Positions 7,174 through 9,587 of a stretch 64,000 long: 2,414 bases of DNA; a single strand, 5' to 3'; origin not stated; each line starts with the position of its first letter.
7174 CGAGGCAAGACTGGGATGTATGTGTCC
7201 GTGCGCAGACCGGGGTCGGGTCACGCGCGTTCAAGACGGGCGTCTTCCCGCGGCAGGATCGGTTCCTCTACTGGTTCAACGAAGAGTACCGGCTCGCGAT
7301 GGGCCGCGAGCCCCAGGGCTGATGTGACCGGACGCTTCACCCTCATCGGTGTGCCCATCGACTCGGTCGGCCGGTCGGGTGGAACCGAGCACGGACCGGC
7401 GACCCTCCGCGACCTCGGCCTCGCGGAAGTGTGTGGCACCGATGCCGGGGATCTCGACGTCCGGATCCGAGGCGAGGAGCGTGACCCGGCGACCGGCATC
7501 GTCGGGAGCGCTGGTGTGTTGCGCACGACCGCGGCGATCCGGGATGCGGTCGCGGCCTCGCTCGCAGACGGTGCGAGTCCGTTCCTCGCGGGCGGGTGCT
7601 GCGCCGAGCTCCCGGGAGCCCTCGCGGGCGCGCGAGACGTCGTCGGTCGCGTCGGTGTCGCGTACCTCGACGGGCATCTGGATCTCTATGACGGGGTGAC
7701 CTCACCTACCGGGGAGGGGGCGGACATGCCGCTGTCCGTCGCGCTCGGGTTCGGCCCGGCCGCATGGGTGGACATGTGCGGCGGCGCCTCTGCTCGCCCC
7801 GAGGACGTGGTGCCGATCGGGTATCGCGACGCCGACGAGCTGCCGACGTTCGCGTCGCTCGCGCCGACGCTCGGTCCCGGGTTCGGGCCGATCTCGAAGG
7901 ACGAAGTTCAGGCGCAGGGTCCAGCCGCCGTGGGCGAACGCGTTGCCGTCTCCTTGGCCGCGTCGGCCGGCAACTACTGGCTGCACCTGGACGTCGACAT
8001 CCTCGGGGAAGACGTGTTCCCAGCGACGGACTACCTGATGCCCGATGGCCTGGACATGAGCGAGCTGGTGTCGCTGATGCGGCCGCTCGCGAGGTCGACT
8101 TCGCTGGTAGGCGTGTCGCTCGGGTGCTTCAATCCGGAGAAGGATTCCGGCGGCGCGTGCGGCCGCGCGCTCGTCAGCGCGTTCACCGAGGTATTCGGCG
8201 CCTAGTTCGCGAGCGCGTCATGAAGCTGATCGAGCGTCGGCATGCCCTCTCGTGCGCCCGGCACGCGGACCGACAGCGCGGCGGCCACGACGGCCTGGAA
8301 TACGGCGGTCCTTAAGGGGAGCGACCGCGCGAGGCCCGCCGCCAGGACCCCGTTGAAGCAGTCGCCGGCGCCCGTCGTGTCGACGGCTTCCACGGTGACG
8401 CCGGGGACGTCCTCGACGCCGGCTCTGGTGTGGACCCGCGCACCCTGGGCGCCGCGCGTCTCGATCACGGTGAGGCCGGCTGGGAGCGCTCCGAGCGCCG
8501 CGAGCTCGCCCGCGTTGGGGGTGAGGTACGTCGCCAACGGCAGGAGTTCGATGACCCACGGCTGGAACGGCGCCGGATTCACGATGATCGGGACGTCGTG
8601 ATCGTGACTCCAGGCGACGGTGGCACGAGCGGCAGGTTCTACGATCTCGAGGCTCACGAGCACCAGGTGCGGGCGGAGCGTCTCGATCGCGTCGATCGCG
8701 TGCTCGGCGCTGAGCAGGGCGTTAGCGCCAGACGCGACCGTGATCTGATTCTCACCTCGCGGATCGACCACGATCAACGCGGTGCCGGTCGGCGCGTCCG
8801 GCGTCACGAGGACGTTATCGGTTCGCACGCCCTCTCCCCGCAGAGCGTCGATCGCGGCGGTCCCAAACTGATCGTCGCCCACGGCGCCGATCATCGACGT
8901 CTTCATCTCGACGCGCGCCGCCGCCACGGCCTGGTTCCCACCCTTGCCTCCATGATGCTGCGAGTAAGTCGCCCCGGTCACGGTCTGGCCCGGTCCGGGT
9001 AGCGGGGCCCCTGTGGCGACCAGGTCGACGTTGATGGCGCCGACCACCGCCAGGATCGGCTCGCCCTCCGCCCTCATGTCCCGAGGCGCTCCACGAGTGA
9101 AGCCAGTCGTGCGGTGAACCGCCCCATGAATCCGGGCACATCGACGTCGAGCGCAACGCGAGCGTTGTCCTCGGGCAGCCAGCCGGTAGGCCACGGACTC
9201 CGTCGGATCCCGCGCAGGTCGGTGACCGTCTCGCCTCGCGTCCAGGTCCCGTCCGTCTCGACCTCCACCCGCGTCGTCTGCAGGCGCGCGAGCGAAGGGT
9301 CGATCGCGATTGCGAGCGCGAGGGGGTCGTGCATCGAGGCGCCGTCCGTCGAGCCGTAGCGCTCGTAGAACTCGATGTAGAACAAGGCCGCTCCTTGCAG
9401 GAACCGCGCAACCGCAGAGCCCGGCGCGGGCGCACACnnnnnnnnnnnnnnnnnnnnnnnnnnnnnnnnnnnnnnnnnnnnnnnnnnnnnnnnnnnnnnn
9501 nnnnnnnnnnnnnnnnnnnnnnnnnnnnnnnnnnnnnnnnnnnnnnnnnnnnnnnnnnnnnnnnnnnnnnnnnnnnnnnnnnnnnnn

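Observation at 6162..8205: Stand-alone Rieske oxygenase alpha subunit translationally coupled to an arginase-family ureohydrolase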

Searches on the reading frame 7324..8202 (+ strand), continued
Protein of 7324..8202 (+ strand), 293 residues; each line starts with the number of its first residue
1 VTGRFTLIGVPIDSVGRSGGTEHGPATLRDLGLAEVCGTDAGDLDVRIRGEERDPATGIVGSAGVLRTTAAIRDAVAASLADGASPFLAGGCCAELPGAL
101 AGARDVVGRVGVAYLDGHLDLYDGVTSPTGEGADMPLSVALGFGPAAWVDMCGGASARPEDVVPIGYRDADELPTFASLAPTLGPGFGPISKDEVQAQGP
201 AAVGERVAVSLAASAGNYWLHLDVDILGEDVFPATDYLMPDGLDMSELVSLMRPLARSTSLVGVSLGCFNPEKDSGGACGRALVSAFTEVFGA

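Call 84: find_encoding_contigs(protein=P0293, flank=6000, max_places=1)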
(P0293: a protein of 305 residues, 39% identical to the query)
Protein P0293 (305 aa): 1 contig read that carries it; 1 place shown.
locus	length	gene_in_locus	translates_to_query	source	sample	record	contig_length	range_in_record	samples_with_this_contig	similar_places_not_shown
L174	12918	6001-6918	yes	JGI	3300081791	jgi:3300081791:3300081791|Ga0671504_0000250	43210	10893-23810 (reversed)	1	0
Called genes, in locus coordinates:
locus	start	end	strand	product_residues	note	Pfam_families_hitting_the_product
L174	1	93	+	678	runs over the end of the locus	PF03717:PBP_dimer, PF00905:Transpeptidase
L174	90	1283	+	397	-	PF01098:FTSW_RODA_SPOVE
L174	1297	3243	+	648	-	PF10150:RNase_E_G, PF20833:RNase_E_G_Thio (weak)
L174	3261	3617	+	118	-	PF00829:Ribosomal_L21p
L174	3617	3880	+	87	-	PF01016:Ribosomal_L27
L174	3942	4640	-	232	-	PF00106:adh_short, PF08659:KR, PF13561:adh_short_C2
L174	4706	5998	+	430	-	PF01018:GTP1_OBG, PF01926:MMR_HSR1, PF02421:FeoB_N, PF09269:DUF1967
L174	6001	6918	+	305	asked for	PF00491:Arginase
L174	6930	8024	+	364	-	PF00696:AA_kinase, PF01472:PUA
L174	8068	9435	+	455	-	PF01565:FAD_binding_4, PF02913:FAD-oxidase_C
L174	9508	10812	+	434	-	PF00171:Aldedh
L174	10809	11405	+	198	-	PF01467:CTP_transf_like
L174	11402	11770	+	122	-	PF02410:RsfS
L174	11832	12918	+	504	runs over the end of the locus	PF00501:AMP-binding, PF13193:AMP-binding_C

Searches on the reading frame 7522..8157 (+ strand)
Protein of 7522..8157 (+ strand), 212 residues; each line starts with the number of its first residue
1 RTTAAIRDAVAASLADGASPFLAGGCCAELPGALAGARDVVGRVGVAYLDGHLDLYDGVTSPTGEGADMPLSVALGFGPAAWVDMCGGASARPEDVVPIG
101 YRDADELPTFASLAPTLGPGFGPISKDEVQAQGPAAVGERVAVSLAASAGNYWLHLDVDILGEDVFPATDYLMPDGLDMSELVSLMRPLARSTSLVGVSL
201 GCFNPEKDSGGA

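Call 73: search_solved_structures(query=window:7522-8157:+, max_evalue=0.001, show_alignments=5)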
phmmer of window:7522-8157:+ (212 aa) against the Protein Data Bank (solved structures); distinct sequences matched with E-value up to 0.001: 33.
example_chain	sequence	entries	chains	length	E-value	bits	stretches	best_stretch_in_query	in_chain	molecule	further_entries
2ef4_A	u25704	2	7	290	5.4e-13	52.4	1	8-208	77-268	Arginase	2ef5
2eiv_A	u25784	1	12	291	5.4e-13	52.4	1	8-208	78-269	Arginase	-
1cev_A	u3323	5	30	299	1.2e-11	48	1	10-198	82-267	PROTEIN (ARGINASE)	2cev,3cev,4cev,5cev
6nbk_A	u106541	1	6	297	4e-11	46.3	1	14-191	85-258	Arginase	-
6lug_A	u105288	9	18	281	3.1e-10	43.4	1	2-209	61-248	N(omega)-hydroxy-L-arginine amidinohydrolase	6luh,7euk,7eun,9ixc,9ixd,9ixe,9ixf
6dkt_A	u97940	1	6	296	7.5e-10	42.2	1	17-167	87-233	Arginase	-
6nfp_A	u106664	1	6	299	7.6e-10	42.1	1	17-167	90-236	Arginase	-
7euq_A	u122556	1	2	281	1e-07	35.2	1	4-209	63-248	N(omega)-hydroxy-L-arginine amidinohydrolase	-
7eul_A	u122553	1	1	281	2e-07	34.2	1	4-209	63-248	N(omega)-hydroxy-L-arginine amidinohydrolase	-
5zee_A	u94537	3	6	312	1.8e-06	31.1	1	37-206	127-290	Arginase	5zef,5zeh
8d27_A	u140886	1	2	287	4e-05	26.7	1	7-211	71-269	Arginase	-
1t5f_A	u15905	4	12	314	4.6e-05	26.5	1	9-205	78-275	Arginase 1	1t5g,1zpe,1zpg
4hww_A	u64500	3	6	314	6.4e-05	26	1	10-205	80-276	Arginase-1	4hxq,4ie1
1wva_A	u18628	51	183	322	6.8e-05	26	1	10-205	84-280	Arginase 1 | Arginase-1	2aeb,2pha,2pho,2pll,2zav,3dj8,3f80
6q92_A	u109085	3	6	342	8e-05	25.7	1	10-205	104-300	Arginase-1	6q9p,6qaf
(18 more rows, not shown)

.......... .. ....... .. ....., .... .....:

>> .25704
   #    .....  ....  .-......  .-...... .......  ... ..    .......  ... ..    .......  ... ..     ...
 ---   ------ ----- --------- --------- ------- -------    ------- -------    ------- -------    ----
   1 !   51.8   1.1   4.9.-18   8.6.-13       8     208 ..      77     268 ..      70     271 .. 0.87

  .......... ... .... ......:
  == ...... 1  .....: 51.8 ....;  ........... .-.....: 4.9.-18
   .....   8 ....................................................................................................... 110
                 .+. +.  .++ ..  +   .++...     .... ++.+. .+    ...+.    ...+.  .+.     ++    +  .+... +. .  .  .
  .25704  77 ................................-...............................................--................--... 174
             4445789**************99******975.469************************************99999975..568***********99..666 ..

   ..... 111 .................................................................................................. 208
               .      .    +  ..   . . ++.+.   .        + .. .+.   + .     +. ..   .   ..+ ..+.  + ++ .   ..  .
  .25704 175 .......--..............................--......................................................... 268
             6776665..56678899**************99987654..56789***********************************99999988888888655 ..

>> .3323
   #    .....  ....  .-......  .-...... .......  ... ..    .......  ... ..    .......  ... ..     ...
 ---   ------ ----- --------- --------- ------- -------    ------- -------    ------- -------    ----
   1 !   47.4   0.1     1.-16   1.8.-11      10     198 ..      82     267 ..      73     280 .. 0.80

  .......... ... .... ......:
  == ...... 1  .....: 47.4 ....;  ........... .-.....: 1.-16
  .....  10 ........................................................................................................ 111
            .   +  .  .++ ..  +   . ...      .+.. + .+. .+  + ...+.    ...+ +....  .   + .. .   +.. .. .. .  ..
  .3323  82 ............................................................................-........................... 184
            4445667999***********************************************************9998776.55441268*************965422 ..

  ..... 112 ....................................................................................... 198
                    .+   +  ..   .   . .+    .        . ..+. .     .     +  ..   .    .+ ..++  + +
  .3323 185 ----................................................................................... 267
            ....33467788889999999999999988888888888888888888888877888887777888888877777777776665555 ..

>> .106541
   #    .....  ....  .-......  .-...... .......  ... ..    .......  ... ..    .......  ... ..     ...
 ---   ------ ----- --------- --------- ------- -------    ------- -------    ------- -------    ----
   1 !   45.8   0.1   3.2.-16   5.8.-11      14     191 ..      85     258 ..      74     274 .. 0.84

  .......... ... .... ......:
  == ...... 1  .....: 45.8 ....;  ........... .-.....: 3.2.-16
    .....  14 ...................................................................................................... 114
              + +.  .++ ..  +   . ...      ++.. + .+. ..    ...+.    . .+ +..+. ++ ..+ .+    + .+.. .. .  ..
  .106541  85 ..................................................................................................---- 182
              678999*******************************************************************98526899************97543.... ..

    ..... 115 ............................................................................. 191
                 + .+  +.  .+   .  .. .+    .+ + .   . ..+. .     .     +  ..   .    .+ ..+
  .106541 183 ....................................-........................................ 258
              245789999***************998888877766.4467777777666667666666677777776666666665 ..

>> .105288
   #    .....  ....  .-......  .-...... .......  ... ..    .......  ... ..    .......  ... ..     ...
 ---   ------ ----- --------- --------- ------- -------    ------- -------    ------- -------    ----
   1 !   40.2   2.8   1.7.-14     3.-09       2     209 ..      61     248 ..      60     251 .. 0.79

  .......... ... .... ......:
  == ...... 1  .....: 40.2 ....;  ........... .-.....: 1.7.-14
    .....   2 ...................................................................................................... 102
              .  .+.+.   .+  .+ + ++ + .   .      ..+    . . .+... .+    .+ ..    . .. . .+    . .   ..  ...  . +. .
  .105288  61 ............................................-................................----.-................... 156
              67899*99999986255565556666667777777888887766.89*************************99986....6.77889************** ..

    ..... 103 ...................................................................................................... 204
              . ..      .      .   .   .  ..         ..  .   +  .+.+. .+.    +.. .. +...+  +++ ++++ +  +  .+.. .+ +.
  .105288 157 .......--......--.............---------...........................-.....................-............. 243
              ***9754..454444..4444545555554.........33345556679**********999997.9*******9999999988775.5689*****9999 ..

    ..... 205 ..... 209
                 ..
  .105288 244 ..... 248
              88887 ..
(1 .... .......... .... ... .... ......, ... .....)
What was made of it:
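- On DcsB-type amidinohydrolases: In the alignment to 6LUG, NNTCS lies against GGCCA (register uncertain by one residue) and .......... against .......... (call 73).
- ArgL shares with DcsB the Cys in the GGDHS-equivalent motif and the loss of His141 (call 73).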

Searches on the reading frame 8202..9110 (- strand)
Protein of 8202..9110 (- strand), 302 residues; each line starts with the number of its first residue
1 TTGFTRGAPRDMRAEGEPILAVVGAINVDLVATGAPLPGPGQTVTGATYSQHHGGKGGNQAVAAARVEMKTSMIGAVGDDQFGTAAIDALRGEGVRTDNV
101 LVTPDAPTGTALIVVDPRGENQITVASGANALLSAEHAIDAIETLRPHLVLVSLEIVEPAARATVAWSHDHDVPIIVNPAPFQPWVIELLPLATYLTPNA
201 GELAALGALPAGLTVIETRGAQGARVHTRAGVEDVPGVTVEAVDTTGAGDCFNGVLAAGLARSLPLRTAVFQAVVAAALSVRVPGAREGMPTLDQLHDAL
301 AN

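Call 33: search_protein_families(library=ncbifam, proteins=[window:8202-9110:-], max_evalue=0.00001)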
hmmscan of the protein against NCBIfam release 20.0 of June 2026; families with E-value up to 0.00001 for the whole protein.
window:8202-9110:- (302 aa): 20 families
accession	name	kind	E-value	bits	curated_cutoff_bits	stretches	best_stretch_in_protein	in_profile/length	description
TIGR02152.1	D_ribokin_bact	equivalog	3.4e-71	240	299.65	1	21-297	2-297/298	ribokinase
NF008353.0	PRK11142.1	equivalog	1.1e-55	189.4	341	2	20-206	5-192/307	ribokinase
NF053626.1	RibKinHalex1628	equivalog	2.4e-25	89.6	330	1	23-299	7-290/293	ATP-dependent ribose-1-phosphate kinase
NF040938.1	KDG_KDGal_kin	equivalog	5.6e-24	84.8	400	2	214-299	217-302/305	bifunctional 2-dehydro-3-deoxygluconokinase/2-dehydro-3-deoxygalactonokinase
TIGR04382.1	myo_inos_iolC_N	equivalog_domain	2.5e-23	82.8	300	2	214-298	222-307/309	5-dehydro-2-deoxygluconokinase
NF049991.1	TagKinase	equivalog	1.8e-22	79.5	420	2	215-300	229-315/321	tagatose kinase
NF006957.1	PRK09434.1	equivalog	6.9e-20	71.7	450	2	203-296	203-302/302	fructokinase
NF041134.1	R1P_kin_Thcocales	equivalog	3.8e-18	65.9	500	1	23-297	6-279/291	ADP-dependent ribose-1-phosphate kinase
NF047869.1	myo_kin_aldol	exception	3e-12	45.7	600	1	20-116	9-101/586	bifunctional 5-dehydro-2-deoxygluconokinase/5-dehydro-2-deoxyphosphogluconate aldolase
NF041164.1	NucKinThplmales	equivalog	6.4e-12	45.3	450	0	214-280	204-271/295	nucleoside kinase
TIGR02198.1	rfaE_dom_I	equivalog_domain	8.1e-12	44.9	345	1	215-286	230-302/315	D-glycero-beta-D-manno-heptose-7-phosphate kinase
TIGR03168.1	1-PFK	subfamily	1.2e-09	37.5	216.4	1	214-289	215-290/305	hexose kinase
NF041320.1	pfkB_Halo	equivalog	2.3e-09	37.1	400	0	215-298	211-292/302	1-phosphofructokinase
NF007321.0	PRK09813.1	equivalog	6.8e-09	35.6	247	0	51-105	21-75/261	fructoselysine 6-kinase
TIGR03828.1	pfkB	equivalog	9.5e-09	34.7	292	0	215-289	216-290/305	1-phosphofructokinase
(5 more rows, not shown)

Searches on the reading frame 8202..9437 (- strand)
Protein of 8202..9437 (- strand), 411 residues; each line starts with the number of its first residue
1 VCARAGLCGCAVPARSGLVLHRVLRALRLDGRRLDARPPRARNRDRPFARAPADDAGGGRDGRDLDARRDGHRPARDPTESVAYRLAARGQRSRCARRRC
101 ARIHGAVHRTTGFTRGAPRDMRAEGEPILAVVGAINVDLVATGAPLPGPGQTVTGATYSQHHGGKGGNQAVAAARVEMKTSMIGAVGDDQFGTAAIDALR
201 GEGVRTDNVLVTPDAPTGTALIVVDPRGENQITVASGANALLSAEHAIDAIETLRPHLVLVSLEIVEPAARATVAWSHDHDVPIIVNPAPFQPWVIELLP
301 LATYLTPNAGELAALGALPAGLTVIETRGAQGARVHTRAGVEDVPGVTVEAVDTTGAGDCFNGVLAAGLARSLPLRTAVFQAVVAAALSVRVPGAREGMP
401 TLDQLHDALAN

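Call 9: search_protein_families(library=pfam, proteins=[window:8202-9437:-], max_evalue=0.001)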
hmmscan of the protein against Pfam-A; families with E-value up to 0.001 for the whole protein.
window:8202-9437:- (411 aa): 2 families
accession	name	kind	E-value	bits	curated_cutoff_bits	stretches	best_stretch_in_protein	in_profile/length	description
PF00294.29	PfkB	-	1.5e-52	179.3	25.8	1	129-401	4-301/302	pfkB family carbohydrate kinase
PF08543.17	Phos_pyr_kin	-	0.00026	20.9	27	0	339-382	181-224/246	Phosphomethylpyrimidine kinase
